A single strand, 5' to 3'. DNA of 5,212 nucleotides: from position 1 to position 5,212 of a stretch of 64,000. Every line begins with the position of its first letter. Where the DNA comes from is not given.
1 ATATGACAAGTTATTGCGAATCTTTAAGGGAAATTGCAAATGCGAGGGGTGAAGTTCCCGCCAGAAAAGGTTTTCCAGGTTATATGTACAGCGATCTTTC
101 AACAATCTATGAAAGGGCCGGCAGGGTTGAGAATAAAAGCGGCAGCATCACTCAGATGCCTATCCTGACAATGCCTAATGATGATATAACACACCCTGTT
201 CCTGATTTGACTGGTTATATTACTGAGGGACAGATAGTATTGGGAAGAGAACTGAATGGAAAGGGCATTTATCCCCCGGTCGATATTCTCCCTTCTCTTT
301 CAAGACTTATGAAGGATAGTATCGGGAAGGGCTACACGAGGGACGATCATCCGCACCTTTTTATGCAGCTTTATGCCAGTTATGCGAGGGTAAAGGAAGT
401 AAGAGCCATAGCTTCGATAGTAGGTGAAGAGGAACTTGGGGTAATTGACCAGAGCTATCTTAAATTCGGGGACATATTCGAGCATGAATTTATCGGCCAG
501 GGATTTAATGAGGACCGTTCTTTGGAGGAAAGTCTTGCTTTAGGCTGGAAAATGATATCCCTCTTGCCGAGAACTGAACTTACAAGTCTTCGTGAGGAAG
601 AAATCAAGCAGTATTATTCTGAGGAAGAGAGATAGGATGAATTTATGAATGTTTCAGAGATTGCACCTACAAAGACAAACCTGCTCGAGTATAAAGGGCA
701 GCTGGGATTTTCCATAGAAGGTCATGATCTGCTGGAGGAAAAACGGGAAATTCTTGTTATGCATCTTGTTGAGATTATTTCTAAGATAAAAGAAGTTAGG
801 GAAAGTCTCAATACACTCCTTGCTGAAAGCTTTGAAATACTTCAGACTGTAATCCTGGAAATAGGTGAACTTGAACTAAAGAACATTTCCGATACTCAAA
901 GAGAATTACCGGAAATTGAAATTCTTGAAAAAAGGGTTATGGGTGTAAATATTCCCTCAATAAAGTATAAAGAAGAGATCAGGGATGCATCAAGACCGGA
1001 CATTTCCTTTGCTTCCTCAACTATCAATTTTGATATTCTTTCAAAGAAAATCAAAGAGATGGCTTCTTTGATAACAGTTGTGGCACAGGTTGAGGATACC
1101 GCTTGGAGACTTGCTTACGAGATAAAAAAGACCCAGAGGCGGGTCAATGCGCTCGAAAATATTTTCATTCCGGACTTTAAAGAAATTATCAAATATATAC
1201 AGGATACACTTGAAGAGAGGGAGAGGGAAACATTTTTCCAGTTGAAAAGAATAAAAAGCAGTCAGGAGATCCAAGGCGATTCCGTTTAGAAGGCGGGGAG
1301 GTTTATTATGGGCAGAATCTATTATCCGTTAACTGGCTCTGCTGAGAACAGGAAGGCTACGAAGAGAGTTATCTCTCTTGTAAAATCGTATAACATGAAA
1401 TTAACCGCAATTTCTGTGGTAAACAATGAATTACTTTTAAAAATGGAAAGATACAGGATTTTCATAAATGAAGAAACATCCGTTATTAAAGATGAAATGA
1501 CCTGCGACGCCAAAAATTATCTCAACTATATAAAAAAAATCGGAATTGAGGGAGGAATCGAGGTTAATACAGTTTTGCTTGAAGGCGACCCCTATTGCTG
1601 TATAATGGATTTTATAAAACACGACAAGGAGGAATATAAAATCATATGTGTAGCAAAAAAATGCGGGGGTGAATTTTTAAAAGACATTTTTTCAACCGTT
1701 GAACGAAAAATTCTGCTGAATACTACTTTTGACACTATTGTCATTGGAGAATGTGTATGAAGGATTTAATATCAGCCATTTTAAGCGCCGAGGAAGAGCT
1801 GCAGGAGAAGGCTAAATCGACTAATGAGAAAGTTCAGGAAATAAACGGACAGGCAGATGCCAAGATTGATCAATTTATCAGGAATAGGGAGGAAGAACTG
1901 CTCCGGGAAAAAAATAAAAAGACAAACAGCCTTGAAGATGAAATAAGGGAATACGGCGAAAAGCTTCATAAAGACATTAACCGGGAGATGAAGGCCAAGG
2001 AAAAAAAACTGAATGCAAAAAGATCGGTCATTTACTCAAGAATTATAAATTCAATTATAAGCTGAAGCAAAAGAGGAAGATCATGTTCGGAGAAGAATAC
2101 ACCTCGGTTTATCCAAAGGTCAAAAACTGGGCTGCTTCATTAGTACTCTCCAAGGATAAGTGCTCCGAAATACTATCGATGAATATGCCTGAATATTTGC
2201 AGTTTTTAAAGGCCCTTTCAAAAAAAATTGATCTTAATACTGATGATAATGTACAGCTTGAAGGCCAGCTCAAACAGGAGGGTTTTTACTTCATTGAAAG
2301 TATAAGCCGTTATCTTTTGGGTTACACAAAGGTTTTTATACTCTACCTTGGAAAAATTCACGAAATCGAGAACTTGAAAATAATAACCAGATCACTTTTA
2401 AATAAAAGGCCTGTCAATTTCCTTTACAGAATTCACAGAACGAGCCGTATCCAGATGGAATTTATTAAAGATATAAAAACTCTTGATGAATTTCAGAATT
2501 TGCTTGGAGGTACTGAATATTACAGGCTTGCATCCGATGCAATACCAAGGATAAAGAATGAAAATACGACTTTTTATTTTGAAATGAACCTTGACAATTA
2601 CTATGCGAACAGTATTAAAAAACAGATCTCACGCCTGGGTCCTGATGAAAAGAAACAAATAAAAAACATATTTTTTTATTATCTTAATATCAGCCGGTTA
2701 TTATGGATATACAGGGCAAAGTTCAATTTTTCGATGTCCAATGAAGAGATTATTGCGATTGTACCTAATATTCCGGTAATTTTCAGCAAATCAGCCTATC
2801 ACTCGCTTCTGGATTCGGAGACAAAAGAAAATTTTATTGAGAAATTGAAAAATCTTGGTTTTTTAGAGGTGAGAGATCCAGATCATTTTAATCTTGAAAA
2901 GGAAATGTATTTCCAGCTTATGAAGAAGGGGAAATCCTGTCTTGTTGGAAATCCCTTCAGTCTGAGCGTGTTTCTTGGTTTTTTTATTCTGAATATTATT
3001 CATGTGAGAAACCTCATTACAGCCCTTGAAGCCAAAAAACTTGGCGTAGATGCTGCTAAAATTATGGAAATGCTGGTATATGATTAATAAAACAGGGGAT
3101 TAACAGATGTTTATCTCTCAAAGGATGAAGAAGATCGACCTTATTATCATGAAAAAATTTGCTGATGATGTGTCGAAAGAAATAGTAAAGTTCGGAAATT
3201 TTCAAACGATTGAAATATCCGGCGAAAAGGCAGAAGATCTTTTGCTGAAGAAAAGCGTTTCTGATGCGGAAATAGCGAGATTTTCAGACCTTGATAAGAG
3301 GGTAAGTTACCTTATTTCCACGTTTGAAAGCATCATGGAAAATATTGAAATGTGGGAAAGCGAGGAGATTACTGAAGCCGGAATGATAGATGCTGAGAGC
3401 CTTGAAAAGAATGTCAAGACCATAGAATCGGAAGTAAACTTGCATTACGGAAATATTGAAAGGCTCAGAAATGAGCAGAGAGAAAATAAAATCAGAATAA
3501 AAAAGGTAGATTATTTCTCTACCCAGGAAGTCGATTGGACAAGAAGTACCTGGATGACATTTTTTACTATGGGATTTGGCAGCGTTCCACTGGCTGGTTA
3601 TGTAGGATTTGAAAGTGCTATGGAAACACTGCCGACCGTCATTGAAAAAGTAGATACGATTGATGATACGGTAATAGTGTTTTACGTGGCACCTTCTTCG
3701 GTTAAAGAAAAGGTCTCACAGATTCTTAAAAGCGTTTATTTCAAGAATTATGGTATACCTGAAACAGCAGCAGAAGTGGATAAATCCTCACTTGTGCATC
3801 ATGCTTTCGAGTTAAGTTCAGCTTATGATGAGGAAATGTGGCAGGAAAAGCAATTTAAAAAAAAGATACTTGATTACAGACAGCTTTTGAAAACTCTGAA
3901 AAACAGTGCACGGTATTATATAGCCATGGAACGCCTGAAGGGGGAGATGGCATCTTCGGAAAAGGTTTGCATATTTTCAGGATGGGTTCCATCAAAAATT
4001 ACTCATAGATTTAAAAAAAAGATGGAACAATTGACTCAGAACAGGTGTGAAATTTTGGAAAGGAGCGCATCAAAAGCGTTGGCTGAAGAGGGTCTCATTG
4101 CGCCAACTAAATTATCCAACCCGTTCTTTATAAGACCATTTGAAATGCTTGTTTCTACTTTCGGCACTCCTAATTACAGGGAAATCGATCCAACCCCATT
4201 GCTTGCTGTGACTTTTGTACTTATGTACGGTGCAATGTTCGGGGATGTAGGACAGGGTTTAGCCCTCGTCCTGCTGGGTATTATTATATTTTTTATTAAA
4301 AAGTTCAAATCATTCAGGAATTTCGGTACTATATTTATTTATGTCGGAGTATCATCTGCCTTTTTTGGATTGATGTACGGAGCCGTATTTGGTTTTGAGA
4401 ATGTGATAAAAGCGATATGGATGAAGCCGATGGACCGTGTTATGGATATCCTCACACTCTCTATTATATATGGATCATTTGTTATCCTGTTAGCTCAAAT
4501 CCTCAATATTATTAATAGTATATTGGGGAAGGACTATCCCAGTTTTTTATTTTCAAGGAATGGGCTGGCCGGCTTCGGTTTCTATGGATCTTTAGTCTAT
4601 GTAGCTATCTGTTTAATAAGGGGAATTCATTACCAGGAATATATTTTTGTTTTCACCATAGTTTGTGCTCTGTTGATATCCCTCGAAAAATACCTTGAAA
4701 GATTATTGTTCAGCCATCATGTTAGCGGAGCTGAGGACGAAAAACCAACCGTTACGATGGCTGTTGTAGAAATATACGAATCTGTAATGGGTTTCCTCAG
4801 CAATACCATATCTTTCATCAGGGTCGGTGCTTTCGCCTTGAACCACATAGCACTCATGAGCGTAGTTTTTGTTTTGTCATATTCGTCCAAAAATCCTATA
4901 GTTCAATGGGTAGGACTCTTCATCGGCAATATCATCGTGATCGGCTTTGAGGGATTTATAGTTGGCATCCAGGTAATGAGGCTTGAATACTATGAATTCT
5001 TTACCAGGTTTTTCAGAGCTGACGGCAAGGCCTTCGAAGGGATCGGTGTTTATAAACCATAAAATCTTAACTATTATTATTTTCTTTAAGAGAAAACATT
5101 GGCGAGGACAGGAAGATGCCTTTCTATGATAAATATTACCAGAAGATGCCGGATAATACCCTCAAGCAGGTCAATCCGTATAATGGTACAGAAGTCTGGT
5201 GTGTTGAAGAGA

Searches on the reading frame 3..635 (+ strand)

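Call 67: search_protein_families(library=pfam, proteins=[window:3-635:+], max_evalue=0.00001)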
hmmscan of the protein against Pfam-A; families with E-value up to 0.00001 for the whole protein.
window:3-635:+ (210 aa): 2 families
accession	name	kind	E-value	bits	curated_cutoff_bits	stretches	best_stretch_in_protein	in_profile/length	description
PF00006.31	ATP-synt_ab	-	8.5e-39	133.8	29.5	1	1-100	114-213/213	ATP synthase alpha/beta family, nucleotide-binding domain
PF22919.1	ATP-synt_VA_C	-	5.6e-29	100.6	24.7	1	106-205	2-101/101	C-terminal domain of V and A type ATP synthase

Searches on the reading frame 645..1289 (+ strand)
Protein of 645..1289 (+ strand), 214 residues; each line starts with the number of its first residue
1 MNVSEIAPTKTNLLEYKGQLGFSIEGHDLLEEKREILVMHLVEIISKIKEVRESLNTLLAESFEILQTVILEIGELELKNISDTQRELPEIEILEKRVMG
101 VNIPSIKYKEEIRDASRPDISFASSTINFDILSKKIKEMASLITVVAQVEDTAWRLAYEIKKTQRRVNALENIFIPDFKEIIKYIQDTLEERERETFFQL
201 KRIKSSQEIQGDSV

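Call 67: search_protein_families(library=pfam, proteins=[window:645-1289:+], max_evalue=0.00001)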
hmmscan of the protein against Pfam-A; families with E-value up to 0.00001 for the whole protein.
window:645-1289:+ (214 aa): 1 family
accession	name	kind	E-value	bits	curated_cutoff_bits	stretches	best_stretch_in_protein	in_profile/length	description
PF01813.22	ATP-synt_D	-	1.8e-49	168.7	25.7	1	12-205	1-196/196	ATP synthase subunit D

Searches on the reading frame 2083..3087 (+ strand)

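Call 67: search_protein_families(library=pfam, proteins=[window:2083-3087:+], max_evalue=0.00001)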
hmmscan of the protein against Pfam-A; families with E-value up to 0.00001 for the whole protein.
window:2083-3087:+ (334 aa): 1 family
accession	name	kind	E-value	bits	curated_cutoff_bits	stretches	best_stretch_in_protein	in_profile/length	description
PF01992.21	vATP-synt_AC39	-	2e-29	103.4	29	1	22-329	13-338/339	ATP synthase (C/AC39) subunit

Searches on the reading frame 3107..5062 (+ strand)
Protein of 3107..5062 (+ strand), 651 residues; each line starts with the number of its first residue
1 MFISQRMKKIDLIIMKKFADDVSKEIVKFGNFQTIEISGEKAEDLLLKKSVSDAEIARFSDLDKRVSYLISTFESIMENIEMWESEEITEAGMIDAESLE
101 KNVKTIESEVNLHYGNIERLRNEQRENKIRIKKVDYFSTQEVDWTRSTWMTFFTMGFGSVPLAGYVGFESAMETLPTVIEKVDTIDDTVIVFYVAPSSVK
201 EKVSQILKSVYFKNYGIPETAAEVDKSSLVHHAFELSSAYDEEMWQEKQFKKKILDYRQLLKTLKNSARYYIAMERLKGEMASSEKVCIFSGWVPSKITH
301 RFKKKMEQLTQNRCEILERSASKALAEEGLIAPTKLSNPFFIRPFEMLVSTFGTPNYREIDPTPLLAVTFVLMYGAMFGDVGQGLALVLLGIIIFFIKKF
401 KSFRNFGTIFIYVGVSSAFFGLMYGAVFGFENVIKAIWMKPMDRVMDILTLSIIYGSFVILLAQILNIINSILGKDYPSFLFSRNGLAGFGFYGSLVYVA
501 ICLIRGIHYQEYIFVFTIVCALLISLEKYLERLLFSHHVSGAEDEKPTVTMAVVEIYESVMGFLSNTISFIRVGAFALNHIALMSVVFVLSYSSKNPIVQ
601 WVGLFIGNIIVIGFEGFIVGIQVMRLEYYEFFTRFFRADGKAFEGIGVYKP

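Call 67: search_protein_families(library=pfam, proteins=[window:3107-5062:+], max_evalue=0.00001)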
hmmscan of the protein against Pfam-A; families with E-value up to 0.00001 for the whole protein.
window:3107-5062:+ (651 aa): 1 family
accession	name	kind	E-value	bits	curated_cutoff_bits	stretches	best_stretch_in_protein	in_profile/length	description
PF01496.24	V_ATPase_I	-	1.7e-29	102.8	30.7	1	182-431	202-460/815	V-type ATPase 116kDa subunit family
